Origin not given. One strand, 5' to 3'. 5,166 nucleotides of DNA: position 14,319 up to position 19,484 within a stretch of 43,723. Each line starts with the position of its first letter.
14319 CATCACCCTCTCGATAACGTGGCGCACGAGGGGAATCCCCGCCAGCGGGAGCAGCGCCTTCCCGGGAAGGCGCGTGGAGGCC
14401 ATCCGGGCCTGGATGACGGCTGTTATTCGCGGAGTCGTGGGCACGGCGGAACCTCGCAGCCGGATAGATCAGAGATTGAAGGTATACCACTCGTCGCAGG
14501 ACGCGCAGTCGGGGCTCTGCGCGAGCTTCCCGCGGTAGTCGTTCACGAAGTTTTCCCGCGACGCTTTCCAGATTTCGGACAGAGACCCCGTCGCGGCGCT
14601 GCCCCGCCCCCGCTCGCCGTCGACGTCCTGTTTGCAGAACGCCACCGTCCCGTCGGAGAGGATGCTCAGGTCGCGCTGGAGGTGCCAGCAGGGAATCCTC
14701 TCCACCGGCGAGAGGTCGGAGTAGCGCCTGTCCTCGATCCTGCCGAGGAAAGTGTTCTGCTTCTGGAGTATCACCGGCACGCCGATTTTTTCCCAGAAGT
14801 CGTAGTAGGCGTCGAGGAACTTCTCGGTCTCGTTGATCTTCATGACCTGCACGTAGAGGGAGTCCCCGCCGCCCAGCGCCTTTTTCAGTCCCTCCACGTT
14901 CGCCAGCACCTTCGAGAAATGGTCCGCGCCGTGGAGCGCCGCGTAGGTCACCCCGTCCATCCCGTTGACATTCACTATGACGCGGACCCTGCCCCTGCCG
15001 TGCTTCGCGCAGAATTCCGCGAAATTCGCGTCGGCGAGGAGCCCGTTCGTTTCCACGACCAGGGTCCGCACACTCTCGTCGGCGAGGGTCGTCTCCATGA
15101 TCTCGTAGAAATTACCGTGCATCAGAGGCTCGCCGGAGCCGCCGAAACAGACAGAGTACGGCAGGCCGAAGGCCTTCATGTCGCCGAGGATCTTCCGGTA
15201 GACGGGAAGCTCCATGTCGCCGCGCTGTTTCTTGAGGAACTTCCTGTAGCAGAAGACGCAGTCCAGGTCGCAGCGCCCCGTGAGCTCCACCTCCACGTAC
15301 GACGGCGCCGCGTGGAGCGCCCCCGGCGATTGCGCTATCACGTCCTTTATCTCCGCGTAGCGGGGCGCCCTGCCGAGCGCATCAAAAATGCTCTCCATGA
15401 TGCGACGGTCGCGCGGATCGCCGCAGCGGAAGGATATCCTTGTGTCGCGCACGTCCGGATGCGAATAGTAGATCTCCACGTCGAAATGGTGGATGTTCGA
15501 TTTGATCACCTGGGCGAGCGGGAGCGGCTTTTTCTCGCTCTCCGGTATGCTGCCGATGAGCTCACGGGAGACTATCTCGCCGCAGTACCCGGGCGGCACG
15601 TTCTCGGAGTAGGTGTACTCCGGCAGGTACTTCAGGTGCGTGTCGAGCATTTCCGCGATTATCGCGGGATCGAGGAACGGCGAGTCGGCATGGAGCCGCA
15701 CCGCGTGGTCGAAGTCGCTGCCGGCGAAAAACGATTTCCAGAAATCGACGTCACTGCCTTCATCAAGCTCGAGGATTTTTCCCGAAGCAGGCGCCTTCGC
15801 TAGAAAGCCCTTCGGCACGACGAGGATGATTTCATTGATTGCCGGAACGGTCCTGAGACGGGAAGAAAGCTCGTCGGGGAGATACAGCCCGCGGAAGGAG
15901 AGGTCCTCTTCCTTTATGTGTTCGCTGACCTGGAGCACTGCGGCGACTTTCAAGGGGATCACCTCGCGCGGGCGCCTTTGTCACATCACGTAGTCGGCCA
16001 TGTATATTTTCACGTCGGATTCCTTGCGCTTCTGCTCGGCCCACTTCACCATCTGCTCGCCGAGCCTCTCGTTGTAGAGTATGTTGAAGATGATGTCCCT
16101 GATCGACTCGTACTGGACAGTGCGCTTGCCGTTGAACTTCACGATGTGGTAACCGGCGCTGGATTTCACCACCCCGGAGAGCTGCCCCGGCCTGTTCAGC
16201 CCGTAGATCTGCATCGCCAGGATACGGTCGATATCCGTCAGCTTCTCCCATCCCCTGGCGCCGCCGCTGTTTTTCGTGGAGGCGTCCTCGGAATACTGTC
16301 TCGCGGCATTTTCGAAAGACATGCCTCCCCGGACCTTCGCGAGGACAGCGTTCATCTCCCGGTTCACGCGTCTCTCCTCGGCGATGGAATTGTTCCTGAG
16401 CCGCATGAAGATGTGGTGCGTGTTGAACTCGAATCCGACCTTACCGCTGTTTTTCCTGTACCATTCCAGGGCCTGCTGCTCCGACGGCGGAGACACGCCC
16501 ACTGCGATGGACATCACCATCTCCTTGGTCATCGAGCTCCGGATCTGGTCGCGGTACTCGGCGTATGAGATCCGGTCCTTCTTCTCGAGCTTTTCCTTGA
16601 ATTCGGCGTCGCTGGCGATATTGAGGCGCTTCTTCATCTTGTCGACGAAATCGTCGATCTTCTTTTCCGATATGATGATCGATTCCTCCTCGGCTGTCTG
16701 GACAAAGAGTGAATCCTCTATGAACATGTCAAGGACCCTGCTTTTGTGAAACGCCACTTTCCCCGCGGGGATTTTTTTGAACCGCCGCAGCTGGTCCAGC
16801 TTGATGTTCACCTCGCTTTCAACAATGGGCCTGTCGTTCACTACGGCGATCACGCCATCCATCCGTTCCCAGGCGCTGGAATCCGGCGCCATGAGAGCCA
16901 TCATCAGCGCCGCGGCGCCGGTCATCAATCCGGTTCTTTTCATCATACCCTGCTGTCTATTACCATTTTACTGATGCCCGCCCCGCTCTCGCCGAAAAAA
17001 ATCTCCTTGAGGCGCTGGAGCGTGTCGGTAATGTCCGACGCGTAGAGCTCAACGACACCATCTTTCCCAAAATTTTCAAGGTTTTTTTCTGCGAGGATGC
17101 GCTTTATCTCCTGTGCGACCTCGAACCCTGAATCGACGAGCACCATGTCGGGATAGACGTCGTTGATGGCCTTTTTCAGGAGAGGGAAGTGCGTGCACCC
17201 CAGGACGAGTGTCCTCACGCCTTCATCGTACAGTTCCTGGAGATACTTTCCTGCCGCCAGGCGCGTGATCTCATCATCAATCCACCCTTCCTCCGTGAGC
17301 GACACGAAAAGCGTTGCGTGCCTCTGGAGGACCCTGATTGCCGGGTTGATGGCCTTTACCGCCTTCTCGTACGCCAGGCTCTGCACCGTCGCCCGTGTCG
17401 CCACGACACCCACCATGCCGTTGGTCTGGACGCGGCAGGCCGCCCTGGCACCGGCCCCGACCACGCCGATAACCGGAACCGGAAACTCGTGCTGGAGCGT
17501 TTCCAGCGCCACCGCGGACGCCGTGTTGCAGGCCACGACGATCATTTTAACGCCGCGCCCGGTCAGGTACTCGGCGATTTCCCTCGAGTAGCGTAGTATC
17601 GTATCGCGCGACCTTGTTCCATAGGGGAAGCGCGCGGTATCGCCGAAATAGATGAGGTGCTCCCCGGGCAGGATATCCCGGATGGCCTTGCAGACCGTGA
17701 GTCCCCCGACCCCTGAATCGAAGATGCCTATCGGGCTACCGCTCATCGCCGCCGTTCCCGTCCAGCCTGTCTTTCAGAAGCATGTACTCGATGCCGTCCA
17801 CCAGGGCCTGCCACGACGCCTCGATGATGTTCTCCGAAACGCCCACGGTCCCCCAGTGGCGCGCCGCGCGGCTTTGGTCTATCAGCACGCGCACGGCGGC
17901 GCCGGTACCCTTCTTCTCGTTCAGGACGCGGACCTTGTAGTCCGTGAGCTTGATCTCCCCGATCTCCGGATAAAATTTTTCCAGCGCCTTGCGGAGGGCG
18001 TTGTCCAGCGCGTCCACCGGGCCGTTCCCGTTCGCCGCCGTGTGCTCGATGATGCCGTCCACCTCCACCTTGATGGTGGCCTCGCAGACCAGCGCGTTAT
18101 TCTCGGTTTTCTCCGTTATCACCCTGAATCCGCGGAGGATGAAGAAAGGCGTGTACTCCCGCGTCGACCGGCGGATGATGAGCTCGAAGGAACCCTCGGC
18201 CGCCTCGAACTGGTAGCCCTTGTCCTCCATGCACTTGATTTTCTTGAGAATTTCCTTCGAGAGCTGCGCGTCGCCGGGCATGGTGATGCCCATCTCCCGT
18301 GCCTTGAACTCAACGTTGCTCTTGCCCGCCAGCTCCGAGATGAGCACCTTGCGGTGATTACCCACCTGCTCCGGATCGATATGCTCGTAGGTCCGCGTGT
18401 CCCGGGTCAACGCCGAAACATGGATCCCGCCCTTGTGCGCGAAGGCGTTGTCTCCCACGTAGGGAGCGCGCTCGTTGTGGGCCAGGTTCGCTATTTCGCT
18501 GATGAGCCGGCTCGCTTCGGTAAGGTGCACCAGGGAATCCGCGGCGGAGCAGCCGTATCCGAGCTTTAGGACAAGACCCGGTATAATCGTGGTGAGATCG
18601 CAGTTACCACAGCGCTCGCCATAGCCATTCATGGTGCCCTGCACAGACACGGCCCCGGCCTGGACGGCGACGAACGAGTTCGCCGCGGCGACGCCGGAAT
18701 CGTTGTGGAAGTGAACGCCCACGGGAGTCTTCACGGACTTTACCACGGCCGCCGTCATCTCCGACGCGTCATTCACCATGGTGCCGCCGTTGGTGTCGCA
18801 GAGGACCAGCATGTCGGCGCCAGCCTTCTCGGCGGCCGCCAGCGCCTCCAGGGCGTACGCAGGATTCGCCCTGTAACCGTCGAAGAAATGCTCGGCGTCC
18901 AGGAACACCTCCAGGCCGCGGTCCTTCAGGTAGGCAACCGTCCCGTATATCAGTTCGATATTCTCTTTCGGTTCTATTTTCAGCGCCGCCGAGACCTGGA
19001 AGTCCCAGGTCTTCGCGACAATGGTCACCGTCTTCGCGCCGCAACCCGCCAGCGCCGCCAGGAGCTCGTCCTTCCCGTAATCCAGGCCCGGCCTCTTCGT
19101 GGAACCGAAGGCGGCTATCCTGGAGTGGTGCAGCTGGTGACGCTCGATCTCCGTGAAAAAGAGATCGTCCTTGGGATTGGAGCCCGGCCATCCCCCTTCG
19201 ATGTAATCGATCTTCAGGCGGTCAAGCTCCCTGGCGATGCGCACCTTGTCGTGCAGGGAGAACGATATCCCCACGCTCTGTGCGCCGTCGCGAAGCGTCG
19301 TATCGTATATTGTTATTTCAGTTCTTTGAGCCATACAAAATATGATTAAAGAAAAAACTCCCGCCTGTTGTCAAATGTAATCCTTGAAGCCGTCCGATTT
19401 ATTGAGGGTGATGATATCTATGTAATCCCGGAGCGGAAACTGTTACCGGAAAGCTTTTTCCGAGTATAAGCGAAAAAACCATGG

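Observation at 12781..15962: Radical SAM/SPASM enzyme fused to a degenerate SpsF-type cytidylyltransferase domain, operonic with an intact SpsF paralogue and a PseG/SpsG-like protein: uncharacterised nucleotide-sugar module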

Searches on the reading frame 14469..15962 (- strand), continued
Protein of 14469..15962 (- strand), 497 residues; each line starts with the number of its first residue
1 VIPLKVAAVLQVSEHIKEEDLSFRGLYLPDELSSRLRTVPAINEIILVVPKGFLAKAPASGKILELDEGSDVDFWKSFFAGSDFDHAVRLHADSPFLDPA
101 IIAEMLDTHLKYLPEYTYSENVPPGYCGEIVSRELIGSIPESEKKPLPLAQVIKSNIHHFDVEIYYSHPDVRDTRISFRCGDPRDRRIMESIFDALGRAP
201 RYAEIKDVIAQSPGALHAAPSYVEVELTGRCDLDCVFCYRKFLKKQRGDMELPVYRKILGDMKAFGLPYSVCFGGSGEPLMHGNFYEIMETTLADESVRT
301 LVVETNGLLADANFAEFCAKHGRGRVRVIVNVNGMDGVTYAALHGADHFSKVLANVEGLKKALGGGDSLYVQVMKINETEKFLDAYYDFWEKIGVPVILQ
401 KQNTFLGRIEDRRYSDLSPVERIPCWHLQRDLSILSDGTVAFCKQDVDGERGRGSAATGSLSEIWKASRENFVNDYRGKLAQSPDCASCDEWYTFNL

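Call 97: find_encoding_contigs(protein=P0338, flank=6000, max_places=2)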
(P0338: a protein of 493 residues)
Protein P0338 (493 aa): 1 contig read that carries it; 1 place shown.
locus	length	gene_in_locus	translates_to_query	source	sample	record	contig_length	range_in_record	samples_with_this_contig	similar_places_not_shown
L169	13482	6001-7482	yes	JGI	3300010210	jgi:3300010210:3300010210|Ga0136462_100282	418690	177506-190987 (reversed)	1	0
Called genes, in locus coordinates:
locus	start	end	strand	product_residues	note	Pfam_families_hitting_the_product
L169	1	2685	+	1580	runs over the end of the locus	PF00672:HAMP (weak), PF07228:SpoIIE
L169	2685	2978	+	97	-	PF12773:DZR (weak)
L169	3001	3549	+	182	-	-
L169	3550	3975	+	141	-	PF02643:DUF192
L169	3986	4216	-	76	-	PF02609:Exonuc_VII_S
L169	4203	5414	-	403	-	PF13742:tRNA_anti_2, PF01336:tRNA_anti-codon, PF02601:Exonuc_VII_L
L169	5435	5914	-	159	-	-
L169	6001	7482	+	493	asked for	PF04055:Radical_SAM, PF13186:SPASM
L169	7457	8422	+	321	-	-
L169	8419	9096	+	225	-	PF02348:CTP_transf_3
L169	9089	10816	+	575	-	PF13847:Methyltransf_31 (faint), PF13489:Methyltransf_23, PF08241:Methyltransf_11, PF08242:Methyltransf_12 (weak), PF13649:Methyltransf_25 (weak)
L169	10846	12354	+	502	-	PF18130:ATPgrasp_N (weak), PF07478:Dala_Dala_lig_C, PF02655:ATP-grasp_3, PF02786:CPSase_L_D2, PF02222:ATP-grasp (faint), PF13535:ATP-grasp_4, PF18603:LAL_C2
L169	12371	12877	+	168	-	-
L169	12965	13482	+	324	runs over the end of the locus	PF04620:FlaA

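Call 99: find_encoding_contigs(protein=P0391, flank=6000, max_places=2)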
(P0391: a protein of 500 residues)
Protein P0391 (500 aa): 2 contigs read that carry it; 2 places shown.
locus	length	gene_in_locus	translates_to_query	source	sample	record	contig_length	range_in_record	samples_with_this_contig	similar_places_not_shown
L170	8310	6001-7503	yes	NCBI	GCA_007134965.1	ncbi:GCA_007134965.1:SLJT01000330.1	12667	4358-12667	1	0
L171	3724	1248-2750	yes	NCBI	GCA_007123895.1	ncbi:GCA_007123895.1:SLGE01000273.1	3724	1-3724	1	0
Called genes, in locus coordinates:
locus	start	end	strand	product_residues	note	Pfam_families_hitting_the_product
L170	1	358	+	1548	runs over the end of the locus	PF13088:BNR_2 (faint), PF07228:SpoIIE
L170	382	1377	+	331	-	-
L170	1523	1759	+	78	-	-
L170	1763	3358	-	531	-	PF08308:PEGA, PF13620:CarboxypepD_reg (faint), PF08308:PEGA (weak), PF13860:FlgD_ig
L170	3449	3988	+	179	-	-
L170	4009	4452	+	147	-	PF02643:DUF192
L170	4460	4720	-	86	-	PF02609:Exonuc_VII_S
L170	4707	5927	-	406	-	PF13742:tRNA_anti_2, PF01336:tRNA_anti-codon, PF02601:Exonuc_VII_L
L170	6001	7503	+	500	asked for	PF12804:NTP_transf_3, PF13186:SPASM (weak)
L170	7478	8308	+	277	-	?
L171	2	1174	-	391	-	?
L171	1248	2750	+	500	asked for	PF12804:NTP_transf_3, PF13186:SPASM (weak)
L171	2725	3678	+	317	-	-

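Call 100: find_encoding_contigs(protein=P0364, flank=6000, max_places=2)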
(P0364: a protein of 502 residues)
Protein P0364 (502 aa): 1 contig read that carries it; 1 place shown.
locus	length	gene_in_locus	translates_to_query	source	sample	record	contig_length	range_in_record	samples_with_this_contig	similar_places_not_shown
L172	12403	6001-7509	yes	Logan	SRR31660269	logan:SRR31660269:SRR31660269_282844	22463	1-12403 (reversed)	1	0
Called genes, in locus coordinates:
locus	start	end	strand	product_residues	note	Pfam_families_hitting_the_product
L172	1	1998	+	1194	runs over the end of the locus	-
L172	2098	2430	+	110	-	PF12773:DZR (weak)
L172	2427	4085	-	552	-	PF08308:PEGA (faint)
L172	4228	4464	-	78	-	PF02609:Exonuc_VII_S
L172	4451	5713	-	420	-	PF13742:tRNA_anti_2, PF01336:tRNA_anti-codon, PF02601:Exonuc_VII_L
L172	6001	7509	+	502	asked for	PF04055:Radical_SAM, PF13186:SPASM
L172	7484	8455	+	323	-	-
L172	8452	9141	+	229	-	PF02348:CTP_transf_3, PF12804:NTP_transf_3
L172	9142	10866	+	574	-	PF13489:Methyltransf_23, PF08241:Methyltransf_11, PF08242:Methyltransf_12, PF13649:Methyltransf_25, PF13847:Methyltransf_31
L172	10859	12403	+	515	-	?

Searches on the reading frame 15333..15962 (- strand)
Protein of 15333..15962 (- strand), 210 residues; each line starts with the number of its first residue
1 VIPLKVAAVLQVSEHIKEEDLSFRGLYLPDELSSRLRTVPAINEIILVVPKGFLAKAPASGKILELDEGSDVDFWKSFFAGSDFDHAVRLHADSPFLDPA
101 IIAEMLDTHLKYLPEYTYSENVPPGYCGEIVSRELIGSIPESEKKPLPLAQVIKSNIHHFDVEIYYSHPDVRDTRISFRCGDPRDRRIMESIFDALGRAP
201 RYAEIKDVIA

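Call 18: search_protein_families(library=pfam, proteins=[window:15333-15962:-], max_evalue=10)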
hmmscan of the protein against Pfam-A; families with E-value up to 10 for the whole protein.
window:15333-15962:- (210 aa): 1 family
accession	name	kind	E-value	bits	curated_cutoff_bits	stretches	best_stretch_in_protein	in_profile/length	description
PF02348.25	CTP_transf_3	-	0.00072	19.8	22.6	1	82-143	87-148/217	Cytidylyltransferase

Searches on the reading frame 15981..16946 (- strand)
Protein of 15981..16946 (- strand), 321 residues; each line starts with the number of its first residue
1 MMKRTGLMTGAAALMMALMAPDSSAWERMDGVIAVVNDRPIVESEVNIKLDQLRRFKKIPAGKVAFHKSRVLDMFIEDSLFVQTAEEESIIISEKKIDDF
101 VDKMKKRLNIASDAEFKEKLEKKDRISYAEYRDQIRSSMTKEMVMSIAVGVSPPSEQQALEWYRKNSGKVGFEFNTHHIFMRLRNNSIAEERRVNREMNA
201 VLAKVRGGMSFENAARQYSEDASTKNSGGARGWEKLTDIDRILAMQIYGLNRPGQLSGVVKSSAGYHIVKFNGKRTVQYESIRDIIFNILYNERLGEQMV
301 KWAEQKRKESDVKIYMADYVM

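Call 3: search_protein_families(library=ncbifam, proteins=[window:15981-16946:-], max_evalue=0.01)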
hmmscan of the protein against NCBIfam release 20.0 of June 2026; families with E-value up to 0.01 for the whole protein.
window:15981-16946:- (321 aa): 10 families
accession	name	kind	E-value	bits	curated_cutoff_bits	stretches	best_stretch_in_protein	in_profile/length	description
NF008038.0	PRK10770.1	equivalog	1.9e-38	132.4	394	2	18-276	13-275/431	peptidylprolyl isomerase SurA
TIGR04142.1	PCisTranLspir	hypoth_equivalog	6.7e-32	110.7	250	1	29-319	3-300/316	putative peptidyl-prolyl cis-trans isomerase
NF000809.0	PRK00059.1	equivalog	2.6e-18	66.5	303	1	67-315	85-331/336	peptidylprolyl isomerase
NF002827.0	PRK03002.1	equivalog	2.9e-13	49.5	343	1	95-314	70-268/285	peptidylprolyl isomerase PrsA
NF008054.0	PRK10788.1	equivalog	8.2e-11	41.3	493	1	194-286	280-370/626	peptidylprolyl isomerase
NF002824.0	PRK02998.1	subfamily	2.9e-10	40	360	1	200-308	150-258/283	peptidylprolyl isomerase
NF002846.0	PRK03095.1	equivalog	3e-08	33.5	361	1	201-314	149-265/287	peptidylprolyl isomerase PrsA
NF003356.0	PRK04405.1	subfamily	1.7e-07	30.6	339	1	68-271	55-233/299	peptidylprolyl isomerase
TIGR02933.1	nifM_nitrog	equivalog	6.2e-06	26.3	168.2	1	74-270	35-216/256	nitrogen fixation protein NifM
NF051879.1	TDE1658_narrow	equivalog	5.1e-05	22.4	340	1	67-135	62-132/342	MOSP complex formation periplasmic protein, TDE1658 family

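Call 4: search_protein_families(library=pfam, proteins=[window:15981-16946:-], max_evalue=0.01)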
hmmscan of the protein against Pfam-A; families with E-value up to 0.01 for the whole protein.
window:15981-16946:- (321 aa): 6 families
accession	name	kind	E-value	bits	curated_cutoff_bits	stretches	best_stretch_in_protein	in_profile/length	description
PF00639.27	Rotamase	-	2.3e-17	64.2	21.7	1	178-272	1-96/97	PPIC-type PPIASE domain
PF13616.12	Rotamase_3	-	4.8e-17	63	22.5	1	165-274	9-115/116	PPIC-type PPIASE domain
PF09312.16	SurA_N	-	1.8e-11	44.7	30.8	1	29-140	1-113/118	SurA N-terminal domain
PF13624.11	SurA_N_3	-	3.2e-07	30.8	27.2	1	15-142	24-159/162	SurA-like N-terminal domain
PF13145.12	Rotamase_2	-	0.00021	22.5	27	1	154-280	1-117/121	PPIC-type PPIASE domain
PF13623.11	SurA_N_2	-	0.0037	17.6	28.5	0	9-106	16-124/145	SurA-like N-terminal domain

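Call 88: search_solved_structures(query=window:15981-16946:-, max_evalue=0.001)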
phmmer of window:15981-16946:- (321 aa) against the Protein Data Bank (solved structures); distinct sequences matched with E-value up to 0.001: 23.
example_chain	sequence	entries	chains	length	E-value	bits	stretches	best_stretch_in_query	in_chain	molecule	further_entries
9hg5_F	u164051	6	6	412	1.2e-33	119.8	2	27-275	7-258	Chaperone SurA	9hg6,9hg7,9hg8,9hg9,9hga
1m5y_A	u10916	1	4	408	1.7e-33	119.3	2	29-275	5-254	Survival protein surA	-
8pz1_F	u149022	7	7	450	2e-33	119.1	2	27-275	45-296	Chaperone SurA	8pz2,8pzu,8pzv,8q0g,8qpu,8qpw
8qpv_F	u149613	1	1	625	6.3e-33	117.4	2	27-275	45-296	Chaperone SurA,Outer membrane protein X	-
8qp5_P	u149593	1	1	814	1.6e-32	116.1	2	27-275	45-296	Chaperone SurA,Serine protease EspP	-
3nrk_A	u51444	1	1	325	5.6e-27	97.9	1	27-316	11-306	LIC12922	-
2pv3_A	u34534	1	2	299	2.1e-23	86.2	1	29-314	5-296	Chaperone surA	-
6vj4_A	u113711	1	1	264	3.1e-09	39.7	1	70-314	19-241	Peptidylprolyl isomerase PrsA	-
2pv1_A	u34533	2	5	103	5.4e-08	35.6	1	173-273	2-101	Chaperone surA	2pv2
2kgj_A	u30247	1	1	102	1.4e-07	34.3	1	192-273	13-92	Peptidyl-prolyl cis-trans isomerase D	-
4g2p_A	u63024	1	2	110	1.5e-07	34.2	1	174-274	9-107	Chaperone SurA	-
5htf_A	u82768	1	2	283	4.1e-07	32.7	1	200-275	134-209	Foldase protein PrsA 1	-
4wo7_A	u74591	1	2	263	6.3e-07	32.1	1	200-315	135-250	Foldase protein PrsA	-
6vj6_A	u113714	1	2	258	1.1e-06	31.2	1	199-300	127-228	Peptidylprolyl isomerase (PrsA)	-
1zk6_A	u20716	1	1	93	2.6e-06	30.1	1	200-271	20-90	Foldase protein prsA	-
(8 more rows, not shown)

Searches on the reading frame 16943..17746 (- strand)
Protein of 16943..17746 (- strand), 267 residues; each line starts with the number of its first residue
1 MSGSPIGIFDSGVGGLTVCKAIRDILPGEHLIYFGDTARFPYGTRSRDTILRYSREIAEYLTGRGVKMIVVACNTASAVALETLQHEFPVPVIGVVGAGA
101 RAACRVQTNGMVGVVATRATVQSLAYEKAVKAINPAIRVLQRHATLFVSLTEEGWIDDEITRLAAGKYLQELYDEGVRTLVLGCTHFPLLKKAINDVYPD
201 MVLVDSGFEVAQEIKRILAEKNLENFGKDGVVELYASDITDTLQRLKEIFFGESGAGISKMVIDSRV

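Call 3: search_protein_families(library=ncbifam, proteins=[window:16943-17746:-], max_evalue=0.01)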
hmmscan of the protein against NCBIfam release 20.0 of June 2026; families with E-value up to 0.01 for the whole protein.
window:16943-17746:- (267 aa): 5 families
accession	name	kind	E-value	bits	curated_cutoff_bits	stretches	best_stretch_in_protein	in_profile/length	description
NF002035.0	PRK00865.1-3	equivalog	2.5e-71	240.4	328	1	3-254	3-256/267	glutamate racemase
TIGR00067.1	glut_race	equivalog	2e-69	233.8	146.65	1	6-245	1-243/251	glutamate racemase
NF002034.1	PRK00865.1-1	equivalog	2.3e-43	148.3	408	1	8-246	3-243/260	glutamate racemase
NF052483.1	racemase_CuyB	equivalog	1.2e-16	61.3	190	1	56-215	62-222/225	cysteate racemase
TIGR00035.1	asp_race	subfamily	2.3e-12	47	93.1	1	55-222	66-232/236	amino acid racemase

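Call 4: search_protein_families(library=pfam, proteins=[window:16943-17746:-], max_evalue=0.01)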
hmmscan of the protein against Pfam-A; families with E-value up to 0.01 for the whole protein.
window:16943-17746:- (267 aa): 1 family
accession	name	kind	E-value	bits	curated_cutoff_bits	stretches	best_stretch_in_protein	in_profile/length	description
PF01177.27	Asp_Glu_race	-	2.5e-26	93.2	31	1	20-200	14-197/211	Asp/Glu/Hydantoin racemase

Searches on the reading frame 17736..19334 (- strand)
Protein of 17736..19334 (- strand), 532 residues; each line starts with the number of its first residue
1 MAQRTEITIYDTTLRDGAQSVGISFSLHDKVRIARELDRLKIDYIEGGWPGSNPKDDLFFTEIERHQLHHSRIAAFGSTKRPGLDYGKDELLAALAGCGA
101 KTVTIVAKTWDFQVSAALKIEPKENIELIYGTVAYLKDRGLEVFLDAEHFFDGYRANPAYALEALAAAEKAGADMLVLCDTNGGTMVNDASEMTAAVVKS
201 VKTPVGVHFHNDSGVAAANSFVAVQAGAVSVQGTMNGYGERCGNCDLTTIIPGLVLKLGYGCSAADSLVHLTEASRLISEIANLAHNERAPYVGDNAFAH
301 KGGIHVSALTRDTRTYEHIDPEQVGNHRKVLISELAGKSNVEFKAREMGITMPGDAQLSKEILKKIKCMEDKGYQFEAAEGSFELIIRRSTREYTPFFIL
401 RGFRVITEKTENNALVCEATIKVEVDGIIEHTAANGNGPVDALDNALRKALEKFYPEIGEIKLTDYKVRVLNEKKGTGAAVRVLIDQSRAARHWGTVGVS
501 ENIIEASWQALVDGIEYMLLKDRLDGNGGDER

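Call 66: search_protein_families(library=pfam, proteins=[window:17736-19334:-], max_evalue=0.00001)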
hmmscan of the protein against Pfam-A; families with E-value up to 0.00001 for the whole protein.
window:17736-19334:- (532 aa): 3 families
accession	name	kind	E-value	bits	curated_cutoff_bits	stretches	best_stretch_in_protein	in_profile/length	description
PF00682.25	HMGL-like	-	4.9e-47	161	29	1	7-255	2-240/260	HMGL-like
PF08502.15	LeuA_dimer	-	1.8e-29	102.7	24.9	1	379-518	3-130/131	LeuA allosteric (dimerisation) domain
PF22617.1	HCS_D2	-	1.2e-17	64.5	27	1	293-372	2-80/82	Homocitrate synthase post-HMGL domain-like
